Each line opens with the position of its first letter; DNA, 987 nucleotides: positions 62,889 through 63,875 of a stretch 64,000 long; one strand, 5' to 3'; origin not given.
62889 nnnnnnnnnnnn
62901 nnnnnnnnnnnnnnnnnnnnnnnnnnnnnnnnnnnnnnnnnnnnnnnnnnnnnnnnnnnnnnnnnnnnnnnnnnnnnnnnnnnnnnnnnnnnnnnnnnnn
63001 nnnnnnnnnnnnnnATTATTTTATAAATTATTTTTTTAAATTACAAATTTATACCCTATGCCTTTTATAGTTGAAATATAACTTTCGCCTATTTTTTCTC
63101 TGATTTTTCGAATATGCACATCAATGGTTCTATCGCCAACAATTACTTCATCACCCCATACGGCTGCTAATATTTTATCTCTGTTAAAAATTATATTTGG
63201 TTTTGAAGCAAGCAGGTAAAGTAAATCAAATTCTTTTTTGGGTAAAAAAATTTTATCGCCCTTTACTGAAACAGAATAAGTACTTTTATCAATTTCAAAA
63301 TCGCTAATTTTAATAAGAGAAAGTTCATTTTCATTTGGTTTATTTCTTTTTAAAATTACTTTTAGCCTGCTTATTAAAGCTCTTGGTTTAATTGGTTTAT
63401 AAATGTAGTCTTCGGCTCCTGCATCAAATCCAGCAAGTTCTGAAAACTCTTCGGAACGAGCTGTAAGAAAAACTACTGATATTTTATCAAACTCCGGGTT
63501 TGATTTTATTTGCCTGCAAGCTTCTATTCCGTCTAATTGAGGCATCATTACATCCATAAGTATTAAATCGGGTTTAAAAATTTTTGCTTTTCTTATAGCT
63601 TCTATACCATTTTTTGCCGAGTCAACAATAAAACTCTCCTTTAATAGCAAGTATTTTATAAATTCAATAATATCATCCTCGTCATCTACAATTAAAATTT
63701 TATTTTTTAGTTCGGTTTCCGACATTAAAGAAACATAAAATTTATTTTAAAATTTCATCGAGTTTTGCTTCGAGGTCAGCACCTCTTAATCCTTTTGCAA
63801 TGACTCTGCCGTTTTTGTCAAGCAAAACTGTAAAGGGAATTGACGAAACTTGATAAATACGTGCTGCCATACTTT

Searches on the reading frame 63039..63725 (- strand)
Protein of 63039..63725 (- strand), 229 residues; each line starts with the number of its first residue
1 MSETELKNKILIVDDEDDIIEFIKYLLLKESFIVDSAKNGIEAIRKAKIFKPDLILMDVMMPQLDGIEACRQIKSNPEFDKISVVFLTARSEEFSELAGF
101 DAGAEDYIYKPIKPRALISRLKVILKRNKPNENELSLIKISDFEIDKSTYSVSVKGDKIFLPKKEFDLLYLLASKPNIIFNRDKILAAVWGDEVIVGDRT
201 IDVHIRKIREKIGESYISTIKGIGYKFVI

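Call 65: search_protein_families(library=pfam, proteins=[window:63039-63725:-], max_evalue=0.00001)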
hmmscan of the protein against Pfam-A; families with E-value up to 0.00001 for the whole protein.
window:63039-63725:- (229 aa): 2 families
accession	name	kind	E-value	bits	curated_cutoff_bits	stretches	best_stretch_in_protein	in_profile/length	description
PF00072.30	Response_reg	-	8e-29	100.5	30.2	1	10-121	1-110/111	Response regulator receiver domain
PF00486.34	Trans_reg_C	-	9.9e-22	77.3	26.2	1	157-227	2-77/77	Transcriptional regulatory protein, C terminal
